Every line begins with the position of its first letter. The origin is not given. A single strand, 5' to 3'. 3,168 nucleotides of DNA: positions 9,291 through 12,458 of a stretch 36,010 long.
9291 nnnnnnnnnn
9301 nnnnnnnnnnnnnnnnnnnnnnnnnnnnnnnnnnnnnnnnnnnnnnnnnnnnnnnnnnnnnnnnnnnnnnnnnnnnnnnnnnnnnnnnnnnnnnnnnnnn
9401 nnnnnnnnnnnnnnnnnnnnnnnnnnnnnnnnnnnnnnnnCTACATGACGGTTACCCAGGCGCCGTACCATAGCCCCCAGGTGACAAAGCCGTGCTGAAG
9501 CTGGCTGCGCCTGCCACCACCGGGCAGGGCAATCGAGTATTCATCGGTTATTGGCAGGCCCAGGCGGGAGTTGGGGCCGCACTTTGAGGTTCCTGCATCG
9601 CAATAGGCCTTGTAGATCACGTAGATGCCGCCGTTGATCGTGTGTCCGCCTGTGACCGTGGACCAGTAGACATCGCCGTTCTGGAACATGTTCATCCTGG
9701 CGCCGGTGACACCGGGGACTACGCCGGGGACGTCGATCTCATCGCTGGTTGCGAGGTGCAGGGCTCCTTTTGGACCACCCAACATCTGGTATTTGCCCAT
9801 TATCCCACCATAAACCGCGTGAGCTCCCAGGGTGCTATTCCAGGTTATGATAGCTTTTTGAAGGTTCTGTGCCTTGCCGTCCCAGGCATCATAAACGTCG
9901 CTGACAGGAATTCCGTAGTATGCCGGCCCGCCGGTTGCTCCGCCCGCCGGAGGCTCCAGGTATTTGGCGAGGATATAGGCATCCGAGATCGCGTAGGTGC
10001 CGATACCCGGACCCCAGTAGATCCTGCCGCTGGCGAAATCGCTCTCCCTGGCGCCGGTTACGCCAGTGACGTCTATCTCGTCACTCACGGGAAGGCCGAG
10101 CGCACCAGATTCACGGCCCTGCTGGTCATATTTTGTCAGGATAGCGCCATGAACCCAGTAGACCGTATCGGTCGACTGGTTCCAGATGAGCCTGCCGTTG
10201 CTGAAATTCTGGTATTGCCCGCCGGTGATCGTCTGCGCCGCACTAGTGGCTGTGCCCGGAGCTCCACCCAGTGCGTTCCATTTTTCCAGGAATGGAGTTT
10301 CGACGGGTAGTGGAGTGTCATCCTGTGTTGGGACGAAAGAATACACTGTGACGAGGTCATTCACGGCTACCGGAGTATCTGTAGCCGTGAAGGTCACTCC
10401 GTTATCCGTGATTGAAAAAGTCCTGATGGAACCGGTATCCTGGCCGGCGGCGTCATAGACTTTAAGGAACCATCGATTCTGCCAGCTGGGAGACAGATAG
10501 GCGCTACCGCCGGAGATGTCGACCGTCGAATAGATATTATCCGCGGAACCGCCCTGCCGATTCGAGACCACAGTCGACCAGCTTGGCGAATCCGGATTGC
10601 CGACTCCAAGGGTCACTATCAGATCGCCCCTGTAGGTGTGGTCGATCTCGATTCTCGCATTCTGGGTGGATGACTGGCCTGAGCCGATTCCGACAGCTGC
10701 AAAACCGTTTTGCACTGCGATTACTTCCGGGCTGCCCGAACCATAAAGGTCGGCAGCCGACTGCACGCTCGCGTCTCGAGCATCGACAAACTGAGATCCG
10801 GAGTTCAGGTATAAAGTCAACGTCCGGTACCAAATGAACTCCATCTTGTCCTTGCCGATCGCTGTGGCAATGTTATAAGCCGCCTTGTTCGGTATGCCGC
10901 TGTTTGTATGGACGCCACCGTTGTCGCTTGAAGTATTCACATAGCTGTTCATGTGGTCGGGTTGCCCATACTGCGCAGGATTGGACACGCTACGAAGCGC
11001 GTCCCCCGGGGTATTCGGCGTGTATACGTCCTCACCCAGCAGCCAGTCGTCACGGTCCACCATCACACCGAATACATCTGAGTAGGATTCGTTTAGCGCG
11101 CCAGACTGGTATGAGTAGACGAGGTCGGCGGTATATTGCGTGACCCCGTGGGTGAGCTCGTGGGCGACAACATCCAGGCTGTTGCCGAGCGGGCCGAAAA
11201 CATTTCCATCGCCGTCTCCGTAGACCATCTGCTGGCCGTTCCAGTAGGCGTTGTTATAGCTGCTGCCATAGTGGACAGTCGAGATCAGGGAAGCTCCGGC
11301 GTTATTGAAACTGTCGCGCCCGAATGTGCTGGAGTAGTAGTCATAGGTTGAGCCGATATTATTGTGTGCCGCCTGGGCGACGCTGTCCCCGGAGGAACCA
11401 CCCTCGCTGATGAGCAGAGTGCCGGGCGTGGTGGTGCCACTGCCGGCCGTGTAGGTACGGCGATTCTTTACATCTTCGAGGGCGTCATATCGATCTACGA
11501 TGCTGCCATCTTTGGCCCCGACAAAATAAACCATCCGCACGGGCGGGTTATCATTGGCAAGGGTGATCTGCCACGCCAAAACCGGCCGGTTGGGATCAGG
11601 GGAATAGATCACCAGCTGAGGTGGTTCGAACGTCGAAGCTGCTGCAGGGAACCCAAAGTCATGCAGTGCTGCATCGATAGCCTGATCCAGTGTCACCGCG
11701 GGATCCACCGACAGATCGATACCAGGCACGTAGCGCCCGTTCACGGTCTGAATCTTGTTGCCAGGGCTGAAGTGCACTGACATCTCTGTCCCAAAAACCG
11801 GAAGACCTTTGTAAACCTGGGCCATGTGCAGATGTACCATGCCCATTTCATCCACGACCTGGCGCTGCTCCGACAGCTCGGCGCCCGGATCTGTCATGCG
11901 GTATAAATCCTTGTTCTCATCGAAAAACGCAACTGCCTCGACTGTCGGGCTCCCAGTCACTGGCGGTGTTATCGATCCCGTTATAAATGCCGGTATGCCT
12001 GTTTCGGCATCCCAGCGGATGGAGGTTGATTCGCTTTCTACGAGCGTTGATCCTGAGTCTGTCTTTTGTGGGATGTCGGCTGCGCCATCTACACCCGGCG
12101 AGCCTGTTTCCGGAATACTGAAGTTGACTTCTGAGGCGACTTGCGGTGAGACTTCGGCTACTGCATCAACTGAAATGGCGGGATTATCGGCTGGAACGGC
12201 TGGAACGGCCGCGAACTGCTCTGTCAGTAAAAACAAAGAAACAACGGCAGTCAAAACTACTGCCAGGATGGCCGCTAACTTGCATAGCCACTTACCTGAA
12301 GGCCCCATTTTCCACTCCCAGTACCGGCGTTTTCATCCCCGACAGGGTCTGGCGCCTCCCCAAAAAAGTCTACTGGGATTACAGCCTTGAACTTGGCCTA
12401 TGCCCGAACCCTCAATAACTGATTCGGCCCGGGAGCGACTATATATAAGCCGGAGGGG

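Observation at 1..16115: Six-gene battery of secreted 'different head, same LGFP tail' proteins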

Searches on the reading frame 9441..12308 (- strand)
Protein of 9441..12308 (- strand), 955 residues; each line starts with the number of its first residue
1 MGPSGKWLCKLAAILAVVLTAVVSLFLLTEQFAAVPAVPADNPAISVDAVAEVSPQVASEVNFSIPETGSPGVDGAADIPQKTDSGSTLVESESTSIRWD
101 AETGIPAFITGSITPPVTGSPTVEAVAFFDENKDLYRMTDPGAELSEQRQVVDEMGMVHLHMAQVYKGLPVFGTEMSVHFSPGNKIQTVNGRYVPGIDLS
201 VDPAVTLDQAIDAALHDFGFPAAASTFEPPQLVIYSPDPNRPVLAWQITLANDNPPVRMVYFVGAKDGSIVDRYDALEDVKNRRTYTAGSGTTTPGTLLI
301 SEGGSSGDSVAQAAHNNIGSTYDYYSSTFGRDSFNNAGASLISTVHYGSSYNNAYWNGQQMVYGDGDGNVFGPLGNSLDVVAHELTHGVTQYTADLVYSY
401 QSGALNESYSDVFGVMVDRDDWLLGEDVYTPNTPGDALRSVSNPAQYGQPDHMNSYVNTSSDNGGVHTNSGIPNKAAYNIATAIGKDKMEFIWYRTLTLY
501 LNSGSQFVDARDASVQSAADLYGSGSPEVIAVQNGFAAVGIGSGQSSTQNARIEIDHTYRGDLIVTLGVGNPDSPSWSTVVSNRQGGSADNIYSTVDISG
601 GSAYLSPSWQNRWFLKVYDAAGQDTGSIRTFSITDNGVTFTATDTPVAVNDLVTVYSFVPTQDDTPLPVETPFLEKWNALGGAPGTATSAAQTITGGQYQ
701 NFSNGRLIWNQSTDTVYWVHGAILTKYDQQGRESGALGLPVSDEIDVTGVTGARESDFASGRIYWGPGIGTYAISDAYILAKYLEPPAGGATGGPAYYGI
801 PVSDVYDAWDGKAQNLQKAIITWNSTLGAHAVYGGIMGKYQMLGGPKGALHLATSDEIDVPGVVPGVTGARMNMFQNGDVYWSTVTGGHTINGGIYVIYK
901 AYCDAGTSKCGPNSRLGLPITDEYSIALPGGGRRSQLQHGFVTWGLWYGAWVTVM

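Call 6: search_protein_families(library=pfam, proteins=[window:9441-12308:-], max_evalue=0.01)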
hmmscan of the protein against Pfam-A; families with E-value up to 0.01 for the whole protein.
window:9441-12308:- (955 aa): 5 families
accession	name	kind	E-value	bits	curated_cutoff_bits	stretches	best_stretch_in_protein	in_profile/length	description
PF02868.21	Peptidase_M4_C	-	6.3e-52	176.2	24.4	1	394-541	1-165/165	Thermolysin metallopeptidase, alpha-helical domain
PF08310.17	LGFP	-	1.8e-38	131.1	22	4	688-735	5-53/53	LGFP repeat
PF01447.24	Peptidase_M4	-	7.8e-33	114.4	22.4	1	277-391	25-145/145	Thermolysin metallopeptidase, catalytic domain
PF07504.19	FTP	-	3e-13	49.8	21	1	144-193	2-51/51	Fungalysin/Thermolysin Propeptide Motif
PF01483.27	P_proprotein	-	0.0011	19.4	21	1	550-634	5-85/86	Proprotein convertase P-domain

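Call 76: search_protein_families(library=ncbifam, proteins=[window:9441-12308:-], max_evalue=0.001)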
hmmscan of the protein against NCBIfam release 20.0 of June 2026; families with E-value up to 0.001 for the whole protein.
window:9441-12308:- (955 aa): 2 families
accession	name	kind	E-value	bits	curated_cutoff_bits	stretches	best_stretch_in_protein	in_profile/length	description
NF045902.1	MetaloprotProALeg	equivalog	1.4e-27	96.6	900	1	337-488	331-482/539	zinc metalloprotease ProA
NF047971.1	ThermolysLepto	equivalog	1.1e-21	76.8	1350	2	377-548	432-626/776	M4 family metalopeptidase thermolysin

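Call 81: find_homologous_proteins(query=window:9441-12308:-, max_evalue=1e-30)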
Query window:9441-12308:- (955 aa): 4028 proteins with E <= 1e-30 among 8000 candidates; the best 120 are listed.
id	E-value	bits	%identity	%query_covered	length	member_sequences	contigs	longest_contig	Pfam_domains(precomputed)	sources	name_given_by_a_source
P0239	0.0e+0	2125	100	97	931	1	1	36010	PF08310.18,PF02868.22,PF01447.25,PF07504.20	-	-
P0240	0.0e+0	1681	71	98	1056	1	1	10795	PF08310.18,PF02868.22,PF01447.25,PF07504.20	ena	-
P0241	0.0e+0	1512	70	99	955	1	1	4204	PF08310.18,PF02868.22,PF01447.25,PF07504.20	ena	-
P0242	4.9e-294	996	74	62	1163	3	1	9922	PF02868.22,PF13205.13,PF01447.25,PF07504.20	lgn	-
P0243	4.4e-290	983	67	70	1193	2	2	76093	PF02868.22,PF13205.13,PF01447.25,PF07504.20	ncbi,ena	-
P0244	1.1e-288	978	67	69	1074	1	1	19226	PF02868.22,PF13205.13,PF01447.25,PF05345.19,PF07504.20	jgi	jgi:bacillolysin/thermolysin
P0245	1.2e-288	978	67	70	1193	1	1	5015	PF02868.22,PF13205.13,PF01447.25,PF07504.20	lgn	-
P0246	4.1e-288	977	68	67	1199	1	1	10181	PF02868.22,PF13205.13,PF03413.26,PF01447.25,PF07504.20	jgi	-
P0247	8.6e-287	972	69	66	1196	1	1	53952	PF02868.22,PF13205.13,PF01447.25,PF07504.20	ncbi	-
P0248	3.7e-285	967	66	69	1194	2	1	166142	PF02868.22,PF13205.13,PF01447.25,PF07504.20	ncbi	ncbi:MAG: M4 family metallopeptidase [Thermoleophilia bacterium]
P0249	1.8e-284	965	72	61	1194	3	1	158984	PF02868.22,PF13205.13,PF01447.25,PF07504.20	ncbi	ncbi:MAG: M4 family metallopeptidase [Thermoleophilia bacterium]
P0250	3.3e-278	944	64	69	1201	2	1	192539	PF02868.22,PF13205.13,PF01447.25,PF07504.20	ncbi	ncbi:MAG: M4 family metallopeptidase [Thermoleophilia bacterium]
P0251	1.5e-273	928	63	70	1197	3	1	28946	PF02868.22,PF13205.13,PF01447.25,PF07504.20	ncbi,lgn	ncbi:MAG: M4 family metallopeptidase [Thermoleophilia bacterium]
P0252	2.2e-273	928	62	69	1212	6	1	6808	PF02868.22,PF13205.13,PF01447.25,PF07504.20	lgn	-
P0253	1.5e-272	925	64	69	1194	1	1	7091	PF02868.22,PF13205.13,PF01447.25,PF07504.20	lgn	-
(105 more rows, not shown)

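Call 82: find_encoding_contigs(protein=P0240, flank=10000, max_places=2)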
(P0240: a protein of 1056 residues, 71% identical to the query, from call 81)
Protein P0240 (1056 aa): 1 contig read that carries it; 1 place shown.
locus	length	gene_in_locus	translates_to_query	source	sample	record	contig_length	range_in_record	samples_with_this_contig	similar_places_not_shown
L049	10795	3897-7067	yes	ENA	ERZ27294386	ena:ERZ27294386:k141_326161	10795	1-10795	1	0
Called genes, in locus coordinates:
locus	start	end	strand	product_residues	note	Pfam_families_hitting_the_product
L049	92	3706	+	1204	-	PF01510:Amidase_2, PF08310:LGFP, PF08486:SpoIID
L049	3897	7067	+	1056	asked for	PF07504:FTP, PF01447:Peptidase_M4, PF02868:Peptidase_M4_C, PF08310:LGFP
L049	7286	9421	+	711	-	PF01832:Glucosaminidase (weak), PF08310:LGFP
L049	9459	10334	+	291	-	PF01061:ABC2_membrane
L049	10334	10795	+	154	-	?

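Call 83: find_encoding_contigs(protein=P0249, flank=8000, max_places=1)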
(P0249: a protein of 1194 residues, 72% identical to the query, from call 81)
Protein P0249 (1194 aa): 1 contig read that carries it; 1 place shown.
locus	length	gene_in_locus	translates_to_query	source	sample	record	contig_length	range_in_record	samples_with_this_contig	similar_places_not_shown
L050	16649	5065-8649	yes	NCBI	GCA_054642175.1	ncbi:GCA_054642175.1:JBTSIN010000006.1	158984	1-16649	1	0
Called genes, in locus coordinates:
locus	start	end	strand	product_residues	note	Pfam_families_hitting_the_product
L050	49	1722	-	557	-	PF09459:EB_dh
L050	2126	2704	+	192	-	PF04525:LOR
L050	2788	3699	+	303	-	PF01791:DeoC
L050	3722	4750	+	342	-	PF08240:ADH_N, PF16912:Glu_dehyd_C (weak), PF00107:ADH_zinc_N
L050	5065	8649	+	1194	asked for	PF07504:FTP, PF01447:Peptidase_M4, PF02868:Peptidase_M4_C, PF13205:Big_5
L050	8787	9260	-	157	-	PF00582:Usp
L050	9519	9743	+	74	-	PF14407:Frankia_peptide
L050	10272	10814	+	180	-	-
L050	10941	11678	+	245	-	PF02535:Zip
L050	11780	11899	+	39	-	PF06983:3-dmu-9_3-mt (weak)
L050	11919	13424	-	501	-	PF08984:DUF1858, PF04282:DUF438, PF08448:PAS_4 (faint), PF01814:Hemerythrin, PF13596:PAS_10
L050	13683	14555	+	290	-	PF00990:GGDEF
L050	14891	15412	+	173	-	-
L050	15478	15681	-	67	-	-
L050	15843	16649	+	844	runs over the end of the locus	PF00133:tRNA-synt_1, PF09334:tRNA-synt_1g, PF13603:tRNA-synt_1_2, PF00133:tRNA-synt_1, PF09334:tRNA-synt_1g, PF08264:Anticodon_1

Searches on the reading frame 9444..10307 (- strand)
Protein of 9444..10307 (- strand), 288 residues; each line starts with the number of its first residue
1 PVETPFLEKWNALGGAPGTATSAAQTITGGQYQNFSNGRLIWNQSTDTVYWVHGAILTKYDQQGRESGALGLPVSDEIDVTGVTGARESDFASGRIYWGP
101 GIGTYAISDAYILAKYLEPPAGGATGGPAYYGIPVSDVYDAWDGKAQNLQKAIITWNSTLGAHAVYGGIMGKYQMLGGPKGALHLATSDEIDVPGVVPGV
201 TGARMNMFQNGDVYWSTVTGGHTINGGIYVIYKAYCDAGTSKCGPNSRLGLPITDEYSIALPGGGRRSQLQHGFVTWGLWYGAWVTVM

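Call 51: predict_structure(alignment_id=A2)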
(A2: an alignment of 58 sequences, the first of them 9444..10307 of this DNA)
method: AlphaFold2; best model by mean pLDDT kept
length: 288 residues; sequences in the alignment: 58
mean_pLDDT: 96.7   pTM: 0.90
mean pLDDT of the five models: 96.7, 96.4, 96.4, 96.1, 95.4
residues with pLDDT >= 90: 276; 70-90: 12; 50-70: 0; < 50: 0
segments of 3 or more residues with pLDDT < 50: none
pLDDT, mean of each block of 10 residues (from residue 1): 96 98 98 98 98 98 97 98 97 98 97 96 90 98 97 98 97 98 97 90 96 97 96 96 96 97 96 96 94
secondary structure, 60 per line:
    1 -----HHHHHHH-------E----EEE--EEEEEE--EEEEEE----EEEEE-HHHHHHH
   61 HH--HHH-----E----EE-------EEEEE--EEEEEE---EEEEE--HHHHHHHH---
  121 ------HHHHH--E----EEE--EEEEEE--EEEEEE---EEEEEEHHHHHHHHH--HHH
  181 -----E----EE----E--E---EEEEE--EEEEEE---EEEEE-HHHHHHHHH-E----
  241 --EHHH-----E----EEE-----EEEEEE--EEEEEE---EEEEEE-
elements in order: H6-12 E25-27 E30-35 E38-43 E48-52 H54-62 E87-91 E94-99 E103-107 H110-117 H127-131 E139-141 E144-149 E152-157 E161-166 H167-175 E204-208 E211-216 E220-224 H226-234 E257-259 E265-270 E273-278 E282-287

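Call 54: fold_search(model_id=the predicted structure, library=pdb)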
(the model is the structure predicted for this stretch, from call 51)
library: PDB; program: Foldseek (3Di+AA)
matches with E <= 10: 1098; with E <= 0.001: 17
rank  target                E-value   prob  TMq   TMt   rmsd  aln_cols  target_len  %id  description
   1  6sx4_BBB              8.4e-19  1.00  0.73  0.38   3.6       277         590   25  Structure of C. glutamicum mycoloyltransferase A (released 2020-03-04)
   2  6sx4_AAA              9.9e-19  1.00  0.73  0.38   3.5       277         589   25  Structure of C. glutamicum mycoloyltransferase A (released 2020-03-04)
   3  6swz                  5.2e-16  1.00  0.63  0.82   3.3       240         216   23  Structure of the C-terminal domain of C. glutamicum mycoloyltransferase A (released 2020-03-04)
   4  1qhu                  7.6e-05  0.77  0.14  0.10  18.2       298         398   13  MAMMALIAN BLOOD SERUM HAEMOPEXIN DEGLYCOSYLATED AND IN COMPLEX WITH ITS LIGAND HAEM (released 1999-10-06)
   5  1qjs_A                1.2e-04  0.72  0.14  0.11  17.8       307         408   12  mammalian blood serum haemopexin glycosylated-native protein and in complex with its ligand haem (released 2000-02-03)
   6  4a2m_A                3.1e-04  0.85  0.19  0.10  16.1       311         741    6  Structure of the periplasmic domain of the heparin and heparan sulphate sensing hybrid two component system BT4663 in  (released 2012-05-02)
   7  4a2l_D                3.3e-04  0.89  0.20  0.10  15.5       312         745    6  Structure of the periplasmic domain of the heparin and heparan sulphate sensing hybrid two component system BT4663 in  (released 2012-05-02)
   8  8bwc_B                3.9e-04  0.77  0.13  0.11  17.4       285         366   10  E. coli BAM complex (BamABCDE) wild-type (released 2023-05-24)
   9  4a2l_F                5.1e-04  0.77  0.18  0.10  15.4       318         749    7  Structure of the periplasmic domain of the heparin and heparan sulphate sensing hybrid two component system BT4663 in  (released 2012-05-02)
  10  4a2m_C                6.0e-04  0.85  0.19  0.11  14.2       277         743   10  Structure of the periplasmic domain of the heparin and heparan sulphate sensing hybrid two component system BT4663 in  (released 2012-05-02)
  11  9a3d_MODEL_1_A        6.4e-04  0.75  0.15  0.13  18.1       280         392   10  Model of E. coli BamB by in-cell photo-crosslinking MS and deep learning (released 2023-02-24)
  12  2yh3                  6.4e-04  0.57  0.13  0.12  19.3       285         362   10  The structure of BamB from E. coli (released 2011-05-25)
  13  8bbf_A                6.7e-04  0.77  0.14  0.08  18.1       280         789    7  Structure of the IFT-A complex; IFT-A1 module (released 2022-12-07)
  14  4a2l_C                8.8e-04  0.89  0.20  0.10  15.2       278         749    8  Structure of the periplasmic domain of the heparin and heparan sulphate sensing hybrid two component system BT4663 in  (released 2012-05-02)
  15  3ott_B                8.8e-04  0.63  0.15  0.08  19.5       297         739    8  Crystal Structure of the extracellular domain of the putative one component system BT4673 from B. thetaiotaomicron (released 2011-08-10)
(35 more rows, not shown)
